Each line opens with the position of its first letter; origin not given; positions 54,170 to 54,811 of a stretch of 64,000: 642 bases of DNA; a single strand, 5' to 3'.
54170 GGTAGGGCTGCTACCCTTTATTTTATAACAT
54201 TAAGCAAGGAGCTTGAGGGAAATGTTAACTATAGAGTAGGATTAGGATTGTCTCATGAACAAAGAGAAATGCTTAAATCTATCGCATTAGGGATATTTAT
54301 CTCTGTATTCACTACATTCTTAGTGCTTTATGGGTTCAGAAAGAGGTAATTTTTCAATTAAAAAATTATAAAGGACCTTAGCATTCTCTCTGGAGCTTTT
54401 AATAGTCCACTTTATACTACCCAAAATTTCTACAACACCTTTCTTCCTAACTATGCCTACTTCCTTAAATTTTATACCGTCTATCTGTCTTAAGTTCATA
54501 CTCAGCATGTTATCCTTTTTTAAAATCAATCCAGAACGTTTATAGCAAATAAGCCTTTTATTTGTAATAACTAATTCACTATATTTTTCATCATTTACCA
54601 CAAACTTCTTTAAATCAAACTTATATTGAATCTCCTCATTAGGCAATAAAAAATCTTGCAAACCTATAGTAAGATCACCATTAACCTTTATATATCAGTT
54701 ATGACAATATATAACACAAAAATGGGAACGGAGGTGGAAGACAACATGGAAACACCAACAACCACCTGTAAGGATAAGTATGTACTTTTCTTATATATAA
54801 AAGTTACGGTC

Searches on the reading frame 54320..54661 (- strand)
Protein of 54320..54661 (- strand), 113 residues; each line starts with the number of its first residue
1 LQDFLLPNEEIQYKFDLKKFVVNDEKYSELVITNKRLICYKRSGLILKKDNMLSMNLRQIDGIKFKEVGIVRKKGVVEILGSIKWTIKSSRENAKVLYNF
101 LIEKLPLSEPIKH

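Call 12: search_protein_families(library=pfam, proteins=[window:54320-54661:-], max_evalue=0.1)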
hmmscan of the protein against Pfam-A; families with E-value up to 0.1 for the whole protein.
window:54320-54661:- (113 aa): 2 families
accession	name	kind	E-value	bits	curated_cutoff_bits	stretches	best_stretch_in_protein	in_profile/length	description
PF08000.17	bPH_1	-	4.1e-05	24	27.7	1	2-69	23-82/122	Bacterial PH domain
PF14470.12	bPH_3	-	5.6e-05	24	23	1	7-100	3-92/95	Bacterial PH domain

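Call 26: search_protein_families(library=phrogs, proteins=[window:54320-54661:-], max_evalue=0.1)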
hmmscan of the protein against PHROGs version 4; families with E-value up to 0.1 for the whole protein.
window:54320-54661:- (113 aa): 3 families
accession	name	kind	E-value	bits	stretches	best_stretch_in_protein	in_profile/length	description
phrog_7115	-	unknown function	0.0011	20.1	1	5-74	28-89/127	-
phrog_11188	-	unknown function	0.0098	15.8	1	17-86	179-247/419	-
phrog_29298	-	unknown function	0.086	14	0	5-60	19-75/120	-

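Call 105: search_protein_families(library=padloc, proteins=[window:54320-54661:-], max_evalue=0.01)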
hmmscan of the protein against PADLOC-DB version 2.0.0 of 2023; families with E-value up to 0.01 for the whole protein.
window:54320-54661:- (113 aa): 0 families
